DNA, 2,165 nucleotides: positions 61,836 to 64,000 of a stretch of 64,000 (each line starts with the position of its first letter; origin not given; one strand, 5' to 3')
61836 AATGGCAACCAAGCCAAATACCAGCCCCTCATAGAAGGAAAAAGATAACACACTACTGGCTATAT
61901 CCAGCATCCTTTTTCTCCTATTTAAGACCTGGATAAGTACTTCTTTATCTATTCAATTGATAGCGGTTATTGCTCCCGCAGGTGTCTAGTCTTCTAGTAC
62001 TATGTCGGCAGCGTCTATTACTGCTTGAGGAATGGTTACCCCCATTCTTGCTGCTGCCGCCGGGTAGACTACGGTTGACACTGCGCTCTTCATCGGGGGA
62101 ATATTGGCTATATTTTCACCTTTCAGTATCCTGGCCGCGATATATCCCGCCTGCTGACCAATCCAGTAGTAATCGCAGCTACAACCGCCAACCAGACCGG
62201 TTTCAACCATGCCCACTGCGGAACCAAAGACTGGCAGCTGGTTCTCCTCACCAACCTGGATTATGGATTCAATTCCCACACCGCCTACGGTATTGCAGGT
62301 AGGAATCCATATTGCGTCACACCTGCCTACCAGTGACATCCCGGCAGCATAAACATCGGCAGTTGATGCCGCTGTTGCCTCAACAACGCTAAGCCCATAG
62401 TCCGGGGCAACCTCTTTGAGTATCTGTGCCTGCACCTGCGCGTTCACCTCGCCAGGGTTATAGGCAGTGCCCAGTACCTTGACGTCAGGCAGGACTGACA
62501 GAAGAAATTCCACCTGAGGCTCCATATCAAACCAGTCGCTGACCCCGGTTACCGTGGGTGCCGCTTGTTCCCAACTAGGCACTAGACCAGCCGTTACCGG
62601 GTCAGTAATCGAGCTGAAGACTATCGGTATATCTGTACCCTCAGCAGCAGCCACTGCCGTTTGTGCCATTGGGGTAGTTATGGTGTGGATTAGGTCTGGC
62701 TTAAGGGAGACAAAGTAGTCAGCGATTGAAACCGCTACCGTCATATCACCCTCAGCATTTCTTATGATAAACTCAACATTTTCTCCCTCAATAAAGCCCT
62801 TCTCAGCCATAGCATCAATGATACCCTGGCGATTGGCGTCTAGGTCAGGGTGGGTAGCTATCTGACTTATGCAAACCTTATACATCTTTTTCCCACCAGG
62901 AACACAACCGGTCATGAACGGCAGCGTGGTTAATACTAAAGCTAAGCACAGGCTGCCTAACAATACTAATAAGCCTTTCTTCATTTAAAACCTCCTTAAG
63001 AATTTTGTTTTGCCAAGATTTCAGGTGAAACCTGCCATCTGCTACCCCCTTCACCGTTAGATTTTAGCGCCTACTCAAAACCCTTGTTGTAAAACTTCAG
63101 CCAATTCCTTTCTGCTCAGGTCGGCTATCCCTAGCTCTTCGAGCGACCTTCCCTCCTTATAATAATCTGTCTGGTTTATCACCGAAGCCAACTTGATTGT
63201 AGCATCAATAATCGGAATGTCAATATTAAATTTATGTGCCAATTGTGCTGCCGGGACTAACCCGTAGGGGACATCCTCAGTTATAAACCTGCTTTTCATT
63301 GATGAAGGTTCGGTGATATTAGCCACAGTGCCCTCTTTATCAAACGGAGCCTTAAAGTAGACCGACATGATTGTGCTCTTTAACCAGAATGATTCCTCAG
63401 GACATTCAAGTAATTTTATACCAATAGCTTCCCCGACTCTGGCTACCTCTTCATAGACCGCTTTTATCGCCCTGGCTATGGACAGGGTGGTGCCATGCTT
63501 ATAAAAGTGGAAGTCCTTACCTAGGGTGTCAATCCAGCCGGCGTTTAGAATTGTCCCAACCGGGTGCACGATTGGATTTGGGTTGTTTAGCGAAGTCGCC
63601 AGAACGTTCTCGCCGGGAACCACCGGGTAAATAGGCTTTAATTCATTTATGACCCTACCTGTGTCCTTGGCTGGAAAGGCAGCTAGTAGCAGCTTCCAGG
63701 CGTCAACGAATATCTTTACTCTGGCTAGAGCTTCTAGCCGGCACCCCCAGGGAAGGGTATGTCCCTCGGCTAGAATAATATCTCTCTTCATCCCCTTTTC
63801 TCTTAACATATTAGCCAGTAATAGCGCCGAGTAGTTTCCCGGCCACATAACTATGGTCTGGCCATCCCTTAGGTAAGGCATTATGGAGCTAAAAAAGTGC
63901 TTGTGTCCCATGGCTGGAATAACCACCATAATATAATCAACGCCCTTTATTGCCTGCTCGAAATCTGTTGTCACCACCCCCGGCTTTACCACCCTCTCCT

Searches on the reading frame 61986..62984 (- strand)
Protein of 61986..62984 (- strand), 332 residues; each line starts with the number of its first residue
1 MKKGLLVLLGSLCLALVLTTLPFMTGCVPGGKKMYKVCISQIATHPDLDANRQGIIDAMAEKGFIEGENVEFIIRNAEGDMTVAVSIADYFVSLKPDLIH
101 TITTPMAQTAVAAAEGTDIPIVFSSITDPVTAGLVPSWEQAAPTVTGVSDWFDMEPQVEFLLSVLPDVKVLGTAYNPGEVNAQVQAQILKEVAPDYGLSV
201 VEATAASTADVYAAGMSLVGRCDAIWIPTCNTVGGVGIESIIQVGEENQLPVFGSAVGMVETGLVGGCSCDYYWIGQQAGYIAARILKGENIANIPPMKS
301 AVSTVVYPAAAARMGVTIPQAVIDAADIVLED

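Call 4: search_protein_families(library=pfam, proteins=[window:61986-62984:-])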
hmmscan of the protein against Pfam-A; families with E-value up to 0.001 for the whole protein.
window:61986-62984:- (332 aa): 2 families
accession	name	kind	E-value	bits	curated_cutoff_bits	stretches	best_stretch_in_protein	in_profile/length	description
PF04392.18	ABC_sub_bind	-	3.2e-70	237.1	25.9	1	36-327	1-290/293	ABC transporter substrate binding protein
PF13458.12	Peripla_BP_6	-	0.00018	21.8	31.7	1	56-210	26-178/343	Periplasmic binding protein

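Call 33: search_protein_families(library=ncbifam, proteins=[window:61986-62984:-], max_evalue=1e-10)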
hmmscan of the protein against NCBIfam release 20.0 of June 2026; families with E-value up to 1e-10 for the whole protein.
window:61986-62984:- (332 aa): 1 family
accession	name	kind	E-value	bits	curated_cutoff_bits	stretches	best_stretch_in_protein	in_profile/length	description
NF041285.1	ABC_SBP_TrpX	equivalog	4.4e-62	210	390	1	32-326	28-321/322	tryptophan ABC transporter substrate-binding protein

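Call 55: search_solved_structures(query=window:61986-62984:-, max_evalue=0.001, show_alignments=2)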
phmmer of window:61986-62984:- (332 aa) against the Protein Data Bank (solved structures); distinct sequences matched with E-value up to 0.001: 3.
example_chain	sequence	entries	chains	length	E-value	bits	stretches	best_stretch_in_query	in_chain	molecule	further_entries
3lkv_A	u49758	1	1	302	2.3e-63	217.5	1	33-326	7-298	uncharacterized CONSERVED DOMAIN PROTEIN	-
6hni_A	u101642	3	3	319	1.7e-53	185.1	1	32-303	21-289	ABC-type transport system, sugar-family extracellular solute-binding protein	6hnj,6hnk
3lft_A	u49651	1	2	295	3.3e-43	151.3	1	36-327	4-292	uncharacterized protein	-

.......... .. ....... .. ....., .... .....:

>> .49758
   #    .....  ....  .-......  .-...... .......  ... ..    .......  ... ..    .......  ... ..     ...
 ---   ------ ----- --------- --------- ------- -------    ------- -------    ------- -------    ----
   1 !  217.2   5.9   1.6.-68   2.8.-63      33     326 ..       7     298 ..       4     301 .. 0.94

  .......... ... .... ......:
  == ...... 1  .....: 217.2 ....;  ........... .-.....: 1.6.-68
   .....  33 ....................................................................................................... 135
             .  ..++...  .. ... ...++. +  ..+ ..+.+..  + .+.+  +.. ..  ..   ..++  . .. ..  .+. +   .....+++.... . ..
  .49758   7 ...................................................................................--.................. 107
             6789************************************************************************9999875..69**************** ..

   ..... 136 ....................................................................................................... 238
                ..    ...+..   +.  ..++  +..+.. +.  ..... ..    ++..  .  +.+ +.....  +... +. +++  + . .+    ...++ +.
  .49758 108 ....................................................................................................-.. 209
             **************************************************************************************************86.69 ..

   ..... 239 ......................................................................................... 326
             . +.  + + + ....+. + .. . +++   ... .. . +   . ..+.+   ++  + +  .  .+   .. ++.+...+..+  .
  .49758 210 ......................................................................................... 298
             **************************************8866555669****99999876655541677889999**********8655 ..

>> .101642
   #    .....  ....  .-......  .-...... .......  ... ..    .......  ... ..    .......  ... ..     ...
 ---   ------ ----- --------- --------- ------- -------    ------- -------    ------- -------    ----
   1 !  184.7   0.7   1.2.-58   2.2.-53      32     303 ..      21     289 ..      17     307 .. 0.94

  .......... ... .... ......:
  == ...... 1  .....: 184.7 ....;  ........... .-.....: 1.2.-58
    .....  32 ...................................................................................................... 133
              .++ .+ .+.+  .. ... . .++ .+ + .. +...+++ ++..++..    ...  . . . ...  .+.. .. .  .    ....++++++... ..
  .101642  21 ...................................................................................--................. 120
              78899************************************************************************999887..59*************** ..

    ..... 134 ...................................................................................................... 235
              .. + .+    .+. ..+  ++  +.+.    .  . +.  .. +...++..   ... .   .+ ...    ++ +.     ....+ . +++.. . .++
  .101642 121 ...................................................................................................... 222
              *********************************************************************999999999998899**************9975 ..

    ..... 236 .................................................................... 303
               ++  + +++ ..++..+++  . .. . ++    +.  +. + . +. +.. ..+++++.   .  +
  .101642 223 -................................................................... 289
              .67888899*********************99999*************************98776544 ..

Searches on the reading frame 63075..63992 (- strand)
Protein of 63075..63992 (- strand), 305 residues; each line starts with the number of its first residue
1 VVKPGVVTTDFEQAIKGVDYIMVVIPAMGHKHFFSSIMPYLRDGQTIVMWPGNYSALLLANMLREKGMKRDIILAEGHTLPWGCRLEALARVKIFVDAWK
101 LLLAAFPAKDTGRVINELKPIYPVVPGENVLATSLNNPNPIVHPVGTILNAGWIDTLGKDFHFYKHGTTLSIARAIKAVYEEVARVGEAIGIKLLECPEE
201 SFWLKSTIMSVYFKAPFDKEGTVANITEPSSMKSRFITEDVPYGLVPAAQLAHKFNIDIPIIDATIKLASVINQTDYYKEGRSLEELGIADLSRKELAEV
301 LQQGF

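Call 4: search_protein_families(library=pfam, proteins=[window:63075-63992:-])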
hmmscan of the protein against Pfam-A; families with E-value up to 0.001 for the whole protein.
window:63075-63992:- (305 aa): 1 family
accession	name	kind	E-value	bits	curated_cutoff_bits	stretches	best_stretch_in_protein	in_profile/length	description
PF02317.23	Octopine_DH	-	7e-36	123.9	30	1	128-272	3-149/150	NAD/NADP octopine/nopaline dehydrogenase, alpha-helical domain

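Call 33: search_protein_families(library=ncbifam, proteins=[window:63075-63992:-], max_evalue=1e-10)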
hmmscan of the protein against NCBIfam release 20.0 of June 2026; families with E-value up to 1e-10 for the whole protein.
window:63075-63992:- (305 aa): 0 families

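Call 56: search_solved_structures(query=window:63075-63992:-, max_evalue=0.001)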
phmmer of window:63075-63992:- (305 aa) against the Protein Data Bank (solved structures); distinct sequences matched with E-value up to 0.001: 3.
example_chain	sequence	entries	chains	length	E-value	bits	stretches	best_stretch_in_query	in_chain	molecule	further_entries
1bg6_A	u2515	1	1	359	7.1e-40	140.4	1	3-294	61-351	N-(1-D-CARBOXYLETHYL)-L-NORVALINE DEHYDROGENASE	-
3iqd_B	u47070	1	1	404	3.5e-14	56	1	3-124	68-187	Octopine dehydrogenase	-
3c7a_A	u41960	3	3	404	3.7e-14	55.9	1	3-124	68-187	Octopine dehydrogenase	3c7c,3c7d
